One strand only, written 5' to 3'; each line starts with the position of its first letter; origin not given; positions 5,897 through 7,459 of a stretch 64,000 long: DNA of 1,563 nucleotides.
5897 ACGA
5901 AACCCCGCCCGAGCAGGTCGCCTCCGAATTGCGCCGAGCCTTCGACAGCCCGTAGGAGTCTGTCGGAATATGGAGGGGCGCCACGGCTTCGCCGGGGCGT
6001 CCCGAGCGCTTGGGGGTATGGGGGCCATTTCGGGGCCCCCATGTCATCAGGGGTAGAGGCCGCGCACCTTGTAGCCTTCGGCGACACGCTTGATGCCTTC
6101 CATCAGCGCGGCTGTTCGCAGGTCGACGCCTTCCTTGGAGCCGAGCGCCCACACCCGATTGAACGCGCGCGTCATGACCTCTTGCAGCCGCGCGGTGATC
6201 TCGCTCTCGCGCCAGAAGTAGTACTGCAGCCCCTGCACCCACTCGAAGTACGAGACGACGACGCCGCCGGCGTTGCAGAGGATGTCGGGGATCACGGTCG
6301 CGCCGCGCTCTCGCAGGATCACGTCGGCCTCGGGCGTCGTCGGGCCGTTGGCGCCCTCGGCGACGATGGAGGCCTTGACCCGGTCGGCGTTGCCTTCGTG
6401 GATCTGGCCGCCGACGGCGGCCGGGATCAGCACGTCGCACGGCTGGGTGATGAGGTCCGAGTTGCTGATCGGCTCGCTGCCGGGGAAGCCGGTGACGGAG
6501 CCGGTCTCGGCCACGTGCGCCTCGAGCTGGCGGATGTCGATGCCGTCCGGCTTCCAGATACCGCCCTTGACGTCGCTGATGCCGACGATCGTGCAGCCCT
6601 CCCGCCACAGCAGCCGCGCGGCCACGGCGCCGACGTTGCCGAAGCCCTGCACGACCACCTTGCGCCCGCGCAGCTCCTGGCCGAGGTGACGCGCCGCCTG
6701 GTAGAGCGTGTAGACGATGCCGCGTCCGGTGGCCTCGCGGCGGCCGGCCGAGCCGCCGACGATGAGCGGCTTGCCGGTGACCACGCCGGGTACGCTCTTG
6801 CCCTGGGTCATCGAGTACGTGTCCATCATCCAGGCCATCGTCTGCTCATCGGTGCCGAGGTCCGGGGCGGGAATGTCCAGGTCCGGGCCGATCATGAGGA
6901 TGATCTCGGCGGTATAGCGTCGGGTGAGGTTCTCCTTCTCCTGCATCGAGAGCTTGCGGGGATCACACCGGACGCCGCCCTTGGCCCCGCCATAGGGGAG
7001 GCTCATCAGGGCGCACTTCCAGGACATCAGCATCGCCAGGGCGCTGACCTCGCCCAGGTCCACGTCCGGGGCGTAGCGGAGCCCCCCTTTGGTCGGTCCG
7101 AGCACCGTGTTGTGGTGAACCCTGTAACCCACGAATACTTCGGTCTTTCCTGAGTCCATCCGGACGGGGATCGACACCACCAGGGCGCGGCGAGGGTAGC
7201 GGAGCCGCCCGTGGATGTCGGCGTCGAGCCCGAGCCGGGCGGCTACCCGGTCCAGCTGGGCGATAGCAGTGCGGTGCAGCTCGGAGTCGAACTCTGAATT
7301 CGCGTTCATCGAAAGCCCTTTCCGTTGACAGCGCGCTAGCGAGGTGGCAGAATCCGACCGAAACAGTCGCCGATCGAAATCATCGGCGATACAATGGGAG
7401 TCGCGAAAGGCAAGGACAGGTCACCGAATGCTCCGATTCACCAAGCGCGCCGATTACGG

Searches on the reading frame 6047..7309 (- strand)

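Call 71: search_protein_families(library=pfam, proteins=[window:6047-7309:-], max_evalue=0.00001)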
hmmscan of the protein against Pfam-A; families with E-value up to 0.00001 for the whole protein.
window:6047-7309:- (420 aa): 2 families
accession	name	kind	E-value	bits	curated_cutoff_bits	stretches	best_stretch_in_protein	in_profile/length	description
PF00208.27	ELFV_dehydrog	-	1.6e-76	257.7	23.4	1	185-417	1-241/241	Glutamate/Leucine/Phenylalanine/Valine dehydrogenase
PF02812.23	ELFV_dehydrog_N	-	4.8e-55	185.2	25.3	1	39-166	1-128/129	Glu/Leu/Phe/Val dehydrogenase, dimerisation domain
